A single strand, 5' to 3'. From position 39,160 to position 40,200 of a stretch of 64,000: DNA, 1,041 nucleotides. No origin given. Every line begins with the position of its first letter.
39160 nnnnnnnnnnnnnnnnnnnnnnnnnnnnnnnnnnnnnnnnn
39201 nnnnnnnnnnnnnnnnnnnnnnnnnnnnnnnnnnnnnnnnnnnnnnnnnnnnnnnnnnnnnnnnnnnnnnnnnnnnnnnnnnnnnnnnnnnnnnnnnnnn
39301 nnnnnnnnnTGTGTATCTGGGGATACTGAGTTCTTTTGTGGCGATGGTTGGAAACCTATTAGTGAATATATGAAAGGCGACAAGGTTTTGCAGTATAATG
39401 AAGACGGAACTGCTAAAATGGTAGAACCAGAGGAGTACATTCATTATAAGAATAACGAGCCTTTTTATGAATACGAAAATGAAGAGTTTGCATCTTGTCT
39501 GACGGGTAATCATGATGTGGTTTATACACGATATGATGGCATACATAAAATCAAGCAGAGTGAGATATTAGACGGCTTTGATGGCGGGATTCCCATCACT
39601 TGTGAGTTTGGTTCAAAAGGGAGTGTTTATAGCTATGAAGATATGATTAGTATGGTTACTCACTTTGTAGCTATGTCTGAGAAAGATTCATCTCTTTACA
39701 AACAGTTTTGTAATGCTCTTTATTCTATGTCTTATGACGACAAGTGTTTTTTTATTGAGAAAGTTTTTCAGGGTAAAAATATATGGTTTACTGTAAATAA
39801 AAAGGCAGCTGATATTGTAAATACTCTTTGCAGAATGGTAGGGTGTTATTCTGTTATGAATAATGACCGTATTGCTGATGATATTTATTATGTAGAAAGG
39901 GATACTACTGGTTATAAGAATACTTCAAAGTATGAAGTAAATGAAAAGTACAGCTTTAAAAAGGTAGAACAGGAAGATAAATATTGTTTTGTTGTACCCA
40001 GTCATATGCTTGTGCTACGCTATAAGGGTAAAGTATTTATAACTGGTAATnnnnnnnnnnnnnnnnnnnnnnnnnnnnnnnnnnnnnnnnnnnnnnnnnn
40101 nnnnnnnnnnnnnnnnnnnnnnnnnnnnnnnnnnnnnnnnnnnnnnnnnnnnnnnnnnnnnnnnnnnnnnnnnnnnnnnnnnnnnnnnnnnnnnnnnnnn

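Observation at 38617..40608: Intein inserted in the SAM-binding motif I of a DNA amino-methyltransferase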

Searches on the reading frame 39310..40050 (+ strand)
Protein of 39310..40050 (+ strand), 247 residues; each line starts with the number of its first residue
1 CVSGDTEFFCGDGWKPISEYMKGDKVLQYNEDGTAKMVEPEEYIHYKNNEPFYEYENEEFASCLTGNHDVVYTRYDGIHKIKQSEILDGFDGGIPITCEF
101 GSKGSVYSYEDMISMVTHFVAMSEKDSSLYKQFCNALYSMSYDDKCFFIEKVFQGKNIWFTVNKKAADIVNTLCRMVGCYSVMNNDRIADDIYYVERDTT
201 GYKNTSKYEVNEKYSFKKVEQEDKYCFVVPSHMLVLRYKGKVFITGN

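Call 3: search_protein_families(library=pfam, proteins=[window:39310-40050:+], max_evalue=1)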
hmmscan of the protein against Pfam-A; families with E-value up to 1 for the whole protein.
window:39310-40050:+ (247 aa): 1 family
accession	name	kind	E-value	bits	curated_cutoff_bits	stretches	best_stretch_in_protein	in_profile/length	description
PF19647.4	DUF6150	-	0.3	11.5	27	1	118-169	24-76/98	Family of unknown function (DUF6150)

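Call 4: search_protein_families(library=ncbifam, proteins=[window:39310-40050:+], max_evalue=1)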
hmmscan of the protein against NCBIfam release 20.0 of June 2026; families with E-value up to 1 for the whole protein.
window:39310-40050:+ (247 aa): 0 families

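Call 6: search_solved_structures(query=window:39310-40050:+, max_evalue=10, show_alignments=3)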
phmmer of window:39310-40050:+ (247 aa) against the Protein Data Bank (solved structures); distinct sequences matched with E-value up to 10: 1.
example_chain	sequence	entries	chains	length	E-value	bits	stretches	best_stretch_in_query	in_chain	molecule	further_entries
7adz_1A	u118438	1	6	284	0.34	13.5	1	17-60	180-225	cap adaptor protein (Algo2)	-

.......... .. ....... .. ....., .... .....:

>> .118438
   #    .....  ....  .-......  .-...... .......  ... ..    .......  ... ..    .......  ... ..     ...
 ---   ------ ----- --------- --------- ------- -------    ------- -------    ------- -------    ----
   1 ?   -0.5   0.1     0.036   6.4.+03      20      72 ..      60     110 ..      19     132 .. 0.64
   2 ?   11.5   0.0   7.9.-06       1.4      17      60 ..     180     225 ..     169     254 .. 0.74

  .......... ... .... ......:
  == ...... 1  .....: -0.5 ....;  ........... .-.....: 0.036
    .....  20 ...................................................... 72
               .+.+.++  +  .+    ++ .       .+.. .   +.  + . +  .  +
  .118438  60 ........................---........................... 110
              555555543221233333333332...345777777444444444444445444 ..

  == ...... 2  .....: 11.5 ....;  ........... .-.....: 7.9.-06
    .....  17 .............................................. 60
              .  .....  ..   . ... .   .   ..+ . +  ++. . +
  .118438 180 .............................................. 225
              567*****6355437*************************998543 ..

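Call 7: search_protein_families(library=phrogs, proteins=[window:39310-40050:+], max_evalue=0.1)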
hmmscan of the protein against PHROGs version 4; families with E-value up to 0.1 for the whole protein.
window:39310-40050:+ (247 aa): 1 family
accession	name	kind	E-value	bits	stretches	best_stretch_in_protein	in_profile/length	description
phrog_32482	-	other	9.4e-15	55.3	2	1-79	76-155/589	PhoH-like phosphate starvation-inducible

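Call 23: search_solved_structures(query=A2, max_evalue=10, show_alignments=3)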
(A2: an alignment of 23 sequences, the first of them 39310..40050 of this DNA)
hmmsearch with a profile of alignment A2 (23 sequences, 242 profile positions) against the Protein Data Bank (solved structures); distinct sequences matched with E-value up to 10: 2.
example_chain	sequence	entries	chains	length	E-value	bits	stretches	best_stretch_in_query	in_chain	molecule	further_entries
2hz8_A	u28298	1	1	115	0.45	13.8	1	86-181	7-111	De novo designed diiron protein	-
4qdy_A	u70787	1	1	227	0.48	13.7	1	44-175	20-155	conserved hypothetical protein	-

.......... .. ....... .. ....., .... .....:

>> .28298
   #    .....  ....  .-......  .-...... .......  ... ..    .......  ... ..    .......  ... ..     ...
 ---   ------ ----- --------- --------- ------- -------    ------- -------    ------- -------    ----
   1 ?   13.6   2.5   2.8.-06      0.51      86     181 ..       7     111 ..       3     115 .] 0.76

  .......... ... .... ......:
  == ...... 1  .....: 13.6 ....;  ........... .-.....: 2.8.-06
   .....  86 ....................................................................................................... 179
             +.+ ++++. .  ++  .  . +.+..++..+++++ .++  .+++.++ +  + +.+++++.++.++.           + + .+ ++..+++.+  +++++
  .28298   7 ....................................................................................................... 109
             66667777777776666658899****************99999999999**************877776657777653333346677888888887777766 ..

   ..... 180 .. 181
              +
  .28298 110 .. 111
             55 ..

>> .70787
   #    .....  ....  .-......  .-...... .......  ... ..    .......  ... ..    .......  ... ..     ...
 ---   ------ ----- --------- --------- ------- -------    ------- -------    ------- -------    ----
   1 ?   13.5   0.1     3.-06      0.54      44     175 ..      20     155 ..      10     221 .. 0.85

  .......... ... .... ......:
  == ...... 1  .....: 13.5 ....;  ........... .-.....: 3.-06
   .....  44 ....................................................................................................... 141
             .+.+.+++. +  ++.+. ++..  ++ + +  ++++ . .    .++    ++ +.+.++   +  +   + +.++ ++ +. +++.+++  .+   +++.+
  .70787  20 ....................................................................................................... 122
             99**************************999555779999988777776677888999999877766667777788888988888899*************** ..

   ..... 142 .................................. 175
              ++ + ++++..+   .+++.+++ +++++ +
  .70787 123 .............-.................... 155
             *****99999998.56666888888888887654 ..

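Call 33: predict_structure(alignment_id=A2)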
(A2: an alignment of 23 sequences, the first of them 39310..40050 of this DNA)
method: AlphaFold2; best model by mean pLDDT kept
length: 247 residues; sequences in the alignment: 23
mean_pLDDT: 93.4   pTM: 0.89
mean pLDDT of the five models: 93.4, 92.4, 92.1, 92.0, 91.5
residues with pLDDT >= 90: 210; 70-90: 32; 50-70: 5; < 50: 0
segments of 3 or more residues with pLDDT < 50: none
pLDDT, mean of each block of 10 residues (from residue 1): 98 96 97 97 98 96 97 94 89 95 95 96 90 94 97 93 93 95 72 81 88 95 98 97 95
secondary structure, 60 per line:
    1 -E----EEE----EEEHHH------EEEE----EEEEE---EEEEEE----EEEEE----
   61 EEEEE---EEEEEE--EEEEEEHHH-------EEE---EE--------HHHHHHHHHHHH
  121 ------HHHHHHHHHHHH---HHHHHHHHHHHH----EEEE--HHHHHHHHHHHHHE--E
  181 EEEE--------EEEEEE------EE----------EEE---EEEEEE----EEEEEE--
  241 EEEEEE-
elements in order: E7-9 E14-16 E26-29 E34-38 E42-47 E52-56 E61-65 E69-74 E77-82 E93-95 H109-120 H127-138 H142-153 E158-161 H164-176 E180-184 E193-198 E217-219 E223-228 E233-238 E241-246

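Call 35: fold_search(model_id=the predicted structure, library=pdb)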
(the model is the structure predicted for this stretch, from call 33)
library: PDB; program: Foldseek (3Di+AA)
matches with E <= 10: 242; with E <= 0.001: 18
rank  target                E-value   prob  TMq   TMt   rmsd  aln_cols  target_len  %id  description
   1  7qsu                  1.4e-07  1.00  0.65  0.47   7.3       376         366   13  Crystal structure of homing endonuclease-associated TliVMA intein (C1A, d333-339) (released 2022-03-30)
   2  7qst                  5.8e-07  1.00  0.65  0.46   9.1       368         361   12  Crystal structure of homing endonuclease-associated PhoVMA intein (C1A) (released 2022-03-30)
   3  6zgq_A                6.4e-06  1.00  0.48  0.75   5.3       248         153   11  AceL NrdHF class 3 split intein GSH linked splice inactive variant - C124A, N146A (released 2020-09-16)
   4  7qss                  7.6e-06  1.00  0.64  0.39   9.0       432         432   12  Crystal structure of homing endonuclease-associated TliVMA intein (C1A) (released 2022-03-30)
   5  6zgq_B                1.1e-05  1.00  0.47  0.73   5.8       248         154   11  AceL NrdHF class 3 split intein GSH linked splice inactive variant - C124A, N146A (released 2020-09-16)
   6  1vde_A                5.2e-05  1.00  0.59  0.37  12.2       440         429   10  PI-SCEI, A HOMING ENDONUCLEASE WITH PROTEIN SPLICING ACTIVITY (released 1998-04-08)
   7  1ef0_B                5.6e-05  1.00  0.55  0.37  12.2       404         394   10  CRYSTAL STRUCTURE OF PI-SCEI MINIPRECURSOR (released 2000-06-07)
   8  1lws_A                1.0e-04  1.00  0.58  0.36  12.3       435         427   10  Crystal structure of the intein homing endonuclease PI-SceI bound to its recognition sequence (released 2002-09-27)
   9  1um2_A                1.2e-04  1.00  0.62  0.39  10.7       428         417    9  Crystal Structure of the Vma1-Derived Endonuclease with the Ligated Extein Segment (released 2004-09-22)
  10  1jva_A                1.5e-04  1.00  0.60  0.38  12.4       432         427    8  CRYSTAL STRUCTURE OF THE VMA1-DERIVED ENDONUCLEASE BEARING THE N AND C EXTEIN PROPEPTIDES (released 2002-08-29)
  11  2cw7                  2.6e-04  1.00  0.57  0.29  12.9       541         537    8  Crystal structure of intein homing endonuclease II (released 2006-04-18)
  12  1vde_B                4.6e-04  1.00  0.59  0.36  12.7       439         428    9  PI-SCEI, A HOMING ENDONUCLEASE WITH PROTEIN SPLICING ACTIVITY (released 1998-04-08)
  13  5o9i_A                4.8e-04  1.00  0.39  0.55   9.2       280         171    9  Crystal structure of transcription factor IIB Mvu mini-intein (released 2017-11-01)
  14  1ef0_A                5.1e-04  1.00  0.58  0.36  11.9       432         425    8  CRYSTAL STRUCTURE OF PI-SCEI MINIPRECURSOR (released 2000-06-07)
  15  6frg                  5.7e-04  1.00  0.42  0.63   7.2       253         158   11  Crystal structure of G-1F mutant of Ssp DnaB Mini-Intein variant M86 (released 2019-01-30)
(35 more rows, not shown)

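Call 71: search_protein_representatives(protein=window:39310-40050:+)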
Query: 247 residues. Proteins with E-value up to 0.001 (for the whole library): 859; up to 1e-10: 291; up to 1e-30: 5. The best 150 are listed.
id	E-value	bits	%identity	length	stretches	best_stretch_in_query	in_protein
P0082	3.4e-67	242.9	48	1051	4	1-123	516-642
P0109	1.8e-65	237.2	43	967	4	1-110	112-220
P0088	1.2e-62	228.0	42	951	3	1-247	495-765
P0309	2.8e-44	167.8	38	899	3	1-247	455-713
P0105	3.4e-38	147.9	48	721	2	1-105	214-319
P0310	2.3e-29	119.0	43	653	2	1-113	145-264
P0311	4.6e-28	114.7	39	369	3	4-82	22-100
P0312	5.7e-28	114.4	50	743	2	1-100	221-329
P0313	1.2e-27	113.3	50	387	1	1-121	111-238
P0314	1.3e-26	110.0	43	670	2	1-80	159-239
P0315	1.7e-25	106.3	39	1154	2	1-162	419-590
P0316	4.7e-25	104.8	91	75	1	37-90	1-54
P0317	3.4e-24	102.0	32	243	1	2-246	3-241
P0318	8.1e-23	97.5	40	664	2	1-89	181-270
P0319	1.5e-22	96.6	34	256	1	2-246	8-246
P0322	3.5e-21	92.1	34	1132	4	1-88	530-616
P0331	2.3e-19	86.2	50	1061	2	1-113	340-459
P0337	6.9e-19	84.6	47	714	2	1-76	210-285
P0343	1.3e-18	83.7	38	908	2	1-84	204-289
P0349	3.3e-18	82.4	44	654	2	1-88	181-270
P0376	1.6e-16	76.9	35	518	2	1-104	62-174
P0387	5.3e-16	75.2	36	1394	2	1-100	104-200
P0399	2.2e-15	73.2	38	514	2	1-100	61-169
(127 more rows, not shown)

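Call 74: search_protein_families(library=pfam, proteins=[P0331, P0315, P0322, P0337, P0349, P0310, P0343, P0376, P0399, P0387], max_evalue=0.001)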
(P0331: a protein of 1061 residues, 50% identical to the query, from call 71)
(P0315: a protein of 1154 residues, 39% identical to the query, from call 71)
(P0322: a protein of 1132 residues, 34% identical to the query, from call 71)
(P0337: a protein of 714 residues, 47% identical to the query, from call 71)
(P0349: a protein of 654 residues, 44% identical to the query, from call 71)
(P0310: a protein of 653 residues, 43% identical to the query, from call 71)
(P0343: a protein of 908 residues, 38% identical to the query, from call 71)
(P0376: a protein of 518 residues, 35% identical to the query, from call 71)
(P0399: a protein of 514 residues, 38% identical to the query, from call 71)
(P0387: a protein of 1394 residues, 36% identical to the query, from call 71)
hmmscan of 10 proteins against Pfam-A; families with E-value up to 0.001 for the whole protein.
P0331 (1061 aa): 6 families
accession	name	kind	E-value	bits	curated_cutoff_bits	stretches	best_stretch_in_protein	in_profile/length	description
PF13604.12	AAA_30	-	2.3e-27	96.4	27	1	671-819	23-176/191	AAA domain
PF13245.12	AAA_19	-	4.8e-15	56.3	25.1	1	665-773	10-132/134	AAA domain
PF13538.12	UvrD_C_2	-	2.1e-13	50.3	27.4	1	985-1029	1-49/52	UvrD-like helicase C-terminal domain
PF18335.7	SH3_13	-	5.7e-09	36.1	41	1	872-966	1-63/65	ATP-dependent RecD-like DNA helicase SH3 domain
PF01443.25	Viral_helicase1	-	1.1e-08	35.6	21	1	675-777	9-105/228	Viral superfamily 1 RNA helicase core domain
PF14528.11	LAGLIDADG_3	-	9.8e-05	23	22.5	0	466-519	12-64/82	LAGLIDADG-like domain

P0315 (1154 aa): 7 families
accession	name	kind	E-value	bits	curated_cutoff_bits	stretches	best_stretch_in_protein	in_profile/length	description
PF13604.12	AAA_30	-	7.6e-26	91.5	27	1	743-891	30-173/191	AAA domain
PF13245.12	AAA_19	-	2.8e-24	86.3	25.1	1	742-848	22-133/134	AAA domain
PF14490.11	HHH_RecD2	-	1e-16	61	27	1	182-263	6-85/92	ATP-dependent RecD2 DNA helicase HHH domain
PF13538.12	UvrD_C_2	-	2.5e-15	56.5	27.4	1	1063-1109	2-51/52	UvrD-like helicase C-terminal domain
PF01443.25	Viral_helicase1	-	2e-07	31.5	21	0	1065-1110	179-227/228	Viral superfamily 1 RNA helicase core domain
PF14520.12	HHH_5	-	1e-05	26.3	27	1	143-176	27-56/57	Helix-hairpin-helix domain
PF18335.7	SH3_13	-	0.0004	20.6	41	0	959-1043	1-64/65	ATP-dependent RecD-like DNA helicase SH3 domain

P0322 (1132 aa): 3 families
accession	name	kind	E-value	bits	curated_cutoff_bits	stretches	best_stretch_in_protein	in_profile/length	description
PF13155.12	Toprim_2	-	3.3e-06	27.8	22.1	1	372-451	5-80/88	Toprim-like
PF13481.12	AAA_25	-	3.4e-06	27.2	27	1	854-1009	42-192/195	AAA domain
PF03796.21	DnaB_C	-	0.00015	21.6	27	1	855-1006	29-177/255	DnaB-like helicase C terminal domain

P0337 (714 aa): 0 families

P0349 (654 aa): 2 families
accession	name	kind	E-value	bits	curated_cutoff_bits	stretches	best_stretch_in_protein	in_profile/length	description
PF13521.12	AAA_28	-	4.2e-32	112.1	27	1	491-641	10-164/164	AAA domain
PF01467.32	CTP_transf_like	-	8.9e-07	29.6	21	1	8-150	1-131/133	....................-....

P0310 (653 aa): 0 families

P0343 (908 aa): 0 families

P0376 (518 aa): 0 families

P0399 (514 aa): 0 families

P0387 (1394 aa): 3 families
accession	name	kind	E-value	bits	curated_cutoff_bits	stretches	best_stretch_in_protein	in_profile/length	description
PF02867.20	Ribonuc_red_lgC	-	2e-64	218.5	23.9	2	420-1018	30-326/523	Ribonucleotide reductase, barrel domain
PF14528.11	LAGLIDADG_3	-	3.6e-13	50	22.5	1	763-851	3-81/82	LAGLIDADG-like domain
PF14890.11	Intein_splicing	-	5.5e-06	26.7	35.8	1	599-906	22-155/155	Intein splicing domain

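Call 85: search_dna_similar(query=window:39310-40050:+, collection=phages, mode=protein, max_rows=30, max_evalue=0.001)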
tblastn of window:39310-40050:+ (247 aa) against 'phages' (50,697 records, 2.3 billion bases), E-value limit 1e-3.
Records with a match: 24; places in all: 24; records where one place covers at least 80% of the query: 9.
Best place of each record, by identity: 60-80% 3; <60% 21.
By first word of the organism name: Pseudomonas 8; Enterocloster 6; Acinetobacter 4; Tenacibaculum 3; Corynebacterium 2; Klebsiella 1.
By host as written in the record: Pseudomonas syringae pv. porri LMG 28495 8; Enterocloster bolteae DA473 3; Tenacibaculum maritimum 3; Enterocloster bolteae DA457 2; Acinetobacter baumannii 2; Acinetobacter baumannii YMC13/03/R2096 2; Corynebacterium xerosis 2; Enterocloster bolteae Q14 1; and 1 more.
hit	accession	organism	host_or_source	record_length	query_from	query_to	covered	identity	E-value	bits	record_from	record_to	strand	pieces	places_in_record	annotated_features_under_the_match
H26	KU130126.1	Pseudomonas phage vB_PsyM_KIL1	Pseudomonas syringae pv. porri LMG 28495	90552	1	247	100%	26.2%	3e-10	66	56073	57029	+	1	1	putative DNA primase/helicase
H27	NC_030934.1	Pseudomonas phage vB_PsyM_KIL1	Pseudomonas syringae pv. porri LMG 28495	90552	1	247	100%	26.2%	3e-10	66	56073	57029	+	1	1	DNA primase/helicase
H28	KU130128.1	Pseudomonas phage vB_PsyM_KIL3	Pseudomonas syringae pv. porri LMG 28495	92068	1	247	100%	26.2%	3e-10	66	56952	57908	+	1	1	putative DNA primase/helicase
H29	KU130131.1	Pseudomonas phage vB_PsyM_KIL3b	Pseudomonas syringae pv. porri LMG 28495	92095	1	247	100%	26.2%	3e-10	66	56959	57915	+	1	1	putative DNA primase/helicase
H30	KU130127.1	Pseudomonas phage vB_PsyM_KIL2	Pseudomonas syringae pv. porri LMG 28495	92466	1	247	100%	26.2%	3e-10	66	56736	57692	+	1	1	putative DNA primase/helicase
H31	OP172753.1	Enterocloster phage CB457P1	Enterocloster bolteae DA457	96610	1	247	100%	26.0%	9e-13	73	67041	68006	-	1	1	hypothetical protein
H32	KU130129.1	Pseudomonas phage vB_PsyM_KIL4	Pseudomonas syringae pv. porri LMG 28495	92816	1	247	100%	25.7%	2e-10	66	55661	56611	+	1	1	putative DNA primase/helicase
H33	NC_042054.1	Pseudomonas phage vB_PsyM_KIL4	Pseudomonas syringae pv. porri LMG 28495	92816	1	247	100%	25.7%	2e-10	66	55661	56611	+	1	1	DNA primase/helicase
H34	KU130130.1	Pseudomonas phage vB_PsyM_KIL5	Pseudomonas syringae pv. porri LMG 28495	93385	1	247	100%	25.7%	2e-10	66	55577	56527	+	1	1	putative DNA primase/helicase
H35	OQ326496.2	Enterocloster phage PMBT24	Enterocloster bolteae Q14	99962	1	104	42%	33.9%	6e-8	59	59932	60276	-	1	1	exodeoxyribonuclease V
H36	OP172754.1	Enterocloster phage CB457P2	Enterocloster bolteae DA457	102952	1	104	42%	33.9%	1e-7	58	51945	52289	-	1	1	hypothetical protein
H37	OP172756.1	Enterocloster phage CB473P2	Enterocloster bolteae DA473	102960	1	104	42%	33.9%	1e-7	58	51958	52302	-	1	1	hypothetical protein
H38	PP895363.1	Klebsiella phage FKP3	Klebsiella pneumoniae CG258-ST307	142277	1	84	34%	40.0%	8e-8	58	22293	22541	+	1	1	RNA ligase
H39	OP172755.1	Enterocloster phage CB473P1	Enterocloster bolteae DA473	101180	1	104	42%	31.3%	4e-8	59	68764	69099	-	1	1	hypothetical protein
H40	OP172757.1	Enterocloster phage CB473P3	Enterocloster bolteae DA473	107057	1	104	42%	31.3%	4e-8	59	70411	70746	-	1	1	hypothetical protein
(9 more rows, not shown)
